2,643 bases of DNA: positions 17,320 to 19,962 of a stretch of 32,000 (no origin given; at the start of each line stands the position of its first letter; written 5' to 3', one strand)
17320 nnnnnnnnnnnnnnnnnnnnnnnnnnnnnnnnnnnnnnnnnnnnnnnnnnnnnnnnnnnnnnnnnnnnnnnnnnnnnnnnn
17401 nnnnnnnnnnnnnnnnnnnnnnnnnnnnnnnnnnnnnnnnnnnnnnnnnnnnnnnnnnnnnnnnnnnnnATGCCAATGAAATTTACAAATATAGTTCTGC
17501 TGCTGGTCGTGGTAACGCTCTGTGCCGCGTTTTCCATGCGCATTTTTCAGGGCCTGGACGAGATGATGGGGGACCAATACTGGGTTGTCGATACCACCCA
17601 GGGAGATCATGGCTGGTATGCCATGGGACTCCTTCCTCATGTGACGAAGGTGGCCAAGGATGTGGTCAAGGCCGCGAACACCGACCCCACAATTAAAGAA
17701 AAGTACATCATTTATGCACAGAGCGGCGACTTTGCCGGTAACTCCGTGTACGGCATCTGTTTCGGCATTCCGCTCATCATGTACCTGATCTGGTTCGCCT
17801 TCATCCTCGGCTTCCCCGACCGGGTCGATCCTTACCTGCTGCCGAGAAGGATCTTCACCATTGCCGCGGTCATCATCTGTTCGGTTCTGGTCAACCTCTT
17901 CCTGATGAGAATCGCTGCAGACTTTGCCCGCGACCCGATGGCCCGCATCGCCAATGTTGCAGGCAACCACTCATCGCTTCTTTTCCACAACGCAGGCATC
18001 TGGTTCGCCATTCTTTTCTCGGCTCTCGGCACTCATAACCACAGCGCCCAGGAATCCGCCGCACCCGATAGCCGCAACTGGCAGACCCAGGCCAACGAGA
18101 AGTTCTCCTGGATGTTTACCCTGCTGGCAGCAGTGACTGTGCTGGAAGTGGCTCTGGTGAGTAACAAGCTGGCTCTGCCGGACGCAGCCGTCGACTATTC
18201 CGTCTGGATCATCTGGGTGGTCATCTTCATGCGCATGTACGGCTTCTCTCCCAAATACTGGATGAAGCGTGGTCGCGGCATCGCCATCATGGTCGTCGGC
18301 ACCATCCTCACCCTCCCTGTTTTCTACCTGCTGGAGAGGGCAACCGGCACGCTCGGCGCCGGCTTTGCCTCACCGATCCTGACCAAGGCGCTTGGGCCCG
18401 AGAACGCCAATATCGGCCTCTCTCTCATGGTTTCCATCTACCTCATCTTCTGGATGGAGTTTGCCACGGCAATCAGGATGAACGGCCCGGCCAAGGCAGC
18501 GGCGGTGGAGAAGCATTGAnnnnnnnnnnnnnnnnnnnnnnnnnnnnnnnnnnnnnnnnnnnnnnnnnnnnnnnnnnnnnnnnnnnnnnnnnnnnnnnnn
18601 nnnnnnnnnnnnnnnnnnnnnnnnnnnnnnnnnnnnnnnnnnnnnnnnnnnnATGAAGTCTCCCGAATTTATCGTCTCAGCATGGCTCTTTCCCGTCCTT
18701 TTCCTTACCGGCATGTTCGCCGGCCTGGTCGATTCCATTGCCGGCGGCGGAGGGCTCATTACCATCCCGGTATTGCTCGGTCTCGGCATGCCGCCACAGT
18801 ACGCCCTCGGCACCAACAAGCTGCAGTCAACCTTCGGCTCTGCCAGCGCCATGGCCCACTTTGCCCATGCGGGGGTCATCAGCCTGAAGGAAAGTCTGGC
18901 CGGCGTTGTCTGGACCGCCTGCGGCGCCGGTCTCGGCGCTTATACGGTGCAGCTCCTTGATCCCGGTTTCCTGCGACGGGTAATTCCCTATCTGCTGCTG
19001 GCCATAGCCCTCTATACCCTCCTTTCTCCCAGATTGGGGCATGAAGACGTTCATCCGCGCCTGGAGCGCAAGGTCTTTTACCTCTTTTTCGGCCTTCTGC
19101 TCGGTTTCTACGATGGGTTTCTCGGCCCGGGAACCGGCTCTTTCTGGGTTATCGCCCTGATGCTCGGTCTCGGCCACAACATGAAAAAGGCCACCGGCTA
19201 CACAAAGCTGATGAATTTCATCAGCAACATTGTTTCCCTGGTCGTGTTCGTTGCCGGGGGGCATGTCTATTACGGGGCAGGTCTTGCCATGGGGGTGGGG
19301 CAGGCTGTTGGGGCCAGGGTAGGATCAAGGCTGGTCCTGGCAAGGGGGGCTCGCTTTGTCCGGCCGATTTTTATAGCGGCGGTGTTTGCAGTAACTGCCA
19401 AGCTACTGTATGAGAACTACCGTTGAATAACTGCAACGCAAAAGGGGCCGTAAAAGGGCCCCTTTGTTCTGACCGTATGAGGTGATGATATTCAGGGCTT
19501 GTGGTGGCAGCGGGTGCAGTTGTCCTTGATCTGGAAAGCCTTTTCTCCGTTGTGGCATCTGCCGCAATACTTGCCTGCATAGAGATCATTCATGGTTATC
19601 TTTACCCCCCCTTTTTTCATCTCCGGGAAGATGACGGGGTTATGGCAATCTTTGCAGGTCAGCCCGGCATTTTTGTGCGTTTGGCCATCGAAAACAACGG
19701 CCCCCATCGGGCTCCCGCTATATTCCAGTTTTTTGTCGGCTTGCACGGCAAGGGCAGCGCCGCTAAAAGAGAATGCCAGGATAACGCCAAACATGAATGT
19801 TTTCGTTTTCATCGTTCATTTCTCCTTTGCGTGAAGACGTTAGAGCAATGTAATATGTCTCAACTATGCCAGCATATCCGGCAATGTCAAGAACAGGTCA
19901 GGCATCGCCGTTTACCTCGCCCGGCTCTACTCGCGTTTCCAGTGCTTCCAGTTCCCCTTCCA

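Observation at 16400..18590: Complete sigma-54 enhancer/promoter module feeding a four-gene operon that I cannot assign to any family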

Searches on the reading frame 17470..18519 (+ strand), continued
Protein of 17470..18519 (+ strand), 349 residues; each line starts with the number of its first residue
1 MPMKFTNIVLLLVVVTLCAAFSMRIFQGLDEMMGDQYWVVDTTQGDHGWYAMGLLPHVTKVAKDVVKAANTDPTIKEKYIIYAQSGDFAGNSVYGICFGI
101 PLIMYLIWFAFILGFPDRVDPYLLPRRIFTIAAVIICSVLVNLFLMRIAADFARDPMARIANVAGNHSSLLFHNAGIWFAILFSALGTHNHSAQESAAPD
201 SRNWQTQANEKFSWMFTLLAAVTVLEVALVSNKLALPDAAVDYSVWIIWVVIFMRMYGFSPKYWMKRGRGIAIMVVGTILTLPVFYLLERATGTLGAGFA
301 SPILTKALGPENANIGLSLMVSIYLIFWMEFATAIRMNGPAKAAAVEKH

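Call 106: search_protein_families(library=ncbifam, proteins=[L088:1228-2490:+, L081:3922-4602:-, L081:2039-3910:-], max_evalue=0.001)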
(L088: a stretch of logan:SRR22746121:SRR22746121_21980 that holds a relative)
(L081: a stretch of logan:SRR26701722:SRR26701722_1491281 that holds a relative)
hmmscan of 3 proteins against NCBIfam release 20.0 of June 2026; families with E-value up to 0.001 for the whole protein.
L088:1228-2490:+ (421 aa): 11 families
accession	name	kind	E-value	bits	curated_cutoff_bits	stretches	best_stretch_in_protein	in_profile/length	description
NF049980.1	SfMCT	equivalog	1.2e-129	432.3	320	1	10-388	2-378/378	L-lactate MFS transporter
TIGR00890.1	2A0111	subfamily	1.7e-66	224.7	374.85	1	8-395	1-377/377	oxalate/formate antiport family MFS transporter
TIGR04259.1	oxa_formateAnti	equivalog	9.5e-47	159.7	335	1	19-399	12-392/405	oxalate/formate MFS antiporter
TIGR00895.1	2A0115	subfamily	3.2e-12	46.1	418.55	2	4-189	10-193/398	aromatic acid/H+ symport family MFS transporter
TIGR00892.1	2A0113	subfamily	8.6e-12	44.5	586.1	1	9-182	17-188/455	monocarboxylate transporter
TIGR00886.1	2A0108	subfamily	5.3e-11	42.2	311.7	1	14-310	5-312/368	NarK family nitrate/nitrite MFS transporter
TIGR00880.1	2_A_01_02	superfamily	8.3e-06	26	131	1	263-398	2-136/141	multidrug resistance protein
NF012195.0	tet_MFS_H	exception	1.7e-05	24.1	840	1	279-409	61-192/392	tetracycline efflux MFS transporter Tet(H)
TIGR00881.1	2A0104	subfamily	2.4e-05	23.5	407.75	1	57-192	42-175/379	phosphoglycerate transporter protein PgtP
TIGR00893.1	2A0114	subfamily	4.2e-05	22.6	395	0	33-190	17-171/399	D-galactonate transporter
NF012207.0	tet_MFS_H_J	exception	6e-05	22.2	700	1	279-405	61-187/392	Tet(H)/Tet(J) family tetracycline efflux MFS transporter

L081:3922-4602:- (226 aa): 0 families

L081:2039-3910:- (623 aa): 30 families (the best 25 are shown)
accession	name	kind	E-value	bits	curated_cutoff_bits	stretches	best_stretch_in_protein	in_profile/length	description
NF041546.1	ParA_partition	equivalog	5e-31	107.8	180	2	3-45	1-43/203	ParA family partition ATPase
TIGR01969.1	minD_arch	subfamily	6.8e-29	100.8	201.75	1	2-249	1-232/251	cell division ATPase MinD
TIGR03453.1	partition_RepA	equivalog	1.9e-28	99.4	348.45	1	3-218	106-341/387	plasmid partitioning protein RepA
NF041283.1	PrgP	equivalog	6.1e-26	91.4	400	1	1-251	2-261/297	ParA superfamily DNA segregation protein PrgP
TIGR01968.1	minD_bact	equivalog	2.1e-21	76.4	212.9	1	2-248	2-237/261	septum site-determining protein MinD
NF010259.0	PRK13705.1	equivalog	7.8e-19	67.9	725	1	3-214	108-335/388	plasmid-partitioning protein SopA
NF010443.0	PRK13869.1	subfamily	2.2e-18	66.2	446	1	2-163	122-298/405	plasmid-partitioning protein RepA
TIGR03371.1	cellulose_yhjQ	equivalog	1.3e-17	64.2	157.85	1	3-249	3-243/246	cellulose biosynthesis protein BcsQ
TIGR01007.1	eps_fam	subfamily_domain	5.6e-14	52.2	108.05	1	3-132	19-142/204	polysaccharide biosynthesis tyrosine autokinase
NF009701.0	PRK13230.1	subfamily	4.1e-13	49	350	1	7-62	6-60/291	nitrogenase reductase-like protein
TIGR01287.1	nifH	equivalog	4.7e-13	49.1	394.35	1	7-259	5-256/275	nitrogenase iron protein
NF008079.0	PRK10818.1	equivalog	1.1e-12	47.9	508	1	2-248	3-247/270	septum site-determining protein MinD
NF033200.1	F430_CfbC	exception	1.3e-11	44.4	402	1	7-257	5-248/260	Ni-sirohydrochlorin a,c-diamide reductive cyclase ATP-dependent reductase subunit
NF008568.0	PRK11519.1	equivalog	9.6e-11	40.6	1068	1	3-130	528-649/720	tyrosine-protein kinase Wzc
TIGR03018.1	pepcterm_TyrKin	hypoth_equivalog_domain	7.2e-10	38.5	230.65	1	3-147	37-180/207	XrtA-associated tyrosine autokinase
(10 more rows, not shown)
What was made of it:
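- An SfMCT-type gene also lies directly upstream of the pair in the most distant clade (call 106).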

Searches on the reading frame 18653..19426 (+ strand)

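Call 4: search_protein_families(library=pfam, proteins=[window:18653-19426:+], max_evalue=1)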
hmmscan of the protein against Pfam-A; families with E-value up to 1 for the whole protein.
window:18653-19426:+ (257 aa): 2 families
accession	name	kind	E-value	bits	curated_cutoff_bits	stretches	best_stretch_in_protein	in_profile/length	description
PF01925.25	TauE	-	2.5e-51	175.1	32.6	1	16-251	1-237/237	Sulfite exporter TauE/SafE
PF02690.20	Na_Pi_cotrans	-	0.0012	19.3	29.1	1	54-120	43-106/137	Na+/Pi-cotransporter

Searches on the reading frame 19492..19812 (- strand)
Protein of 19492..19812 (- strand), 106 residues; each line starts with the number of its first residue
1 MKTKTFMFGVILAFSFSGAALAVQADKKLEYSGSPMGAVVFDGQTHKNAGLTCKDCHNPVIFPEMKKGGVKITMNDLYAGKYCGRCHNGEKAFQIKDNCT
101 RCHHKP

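Call 7: search_protein_families(library=pfam, proteins=[window:19492-19812:-], max_evalue=0.001)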
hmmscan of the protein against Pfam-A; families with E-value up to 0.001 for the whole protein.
window:19492-19812:- (106 aa): 2 families
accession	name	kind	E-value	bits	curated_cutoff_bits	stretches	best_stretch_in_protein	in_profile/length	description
PF14522.11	Cytochrome_C7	-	5.6e-18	65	24.8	1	39-104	1-67/67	Cytochrome c7 and related cytochrome c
PF02085.21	Cytochrom_CIII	-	0.00013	22.7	22.9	0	32-105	15-71/101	Class III cytochrome C family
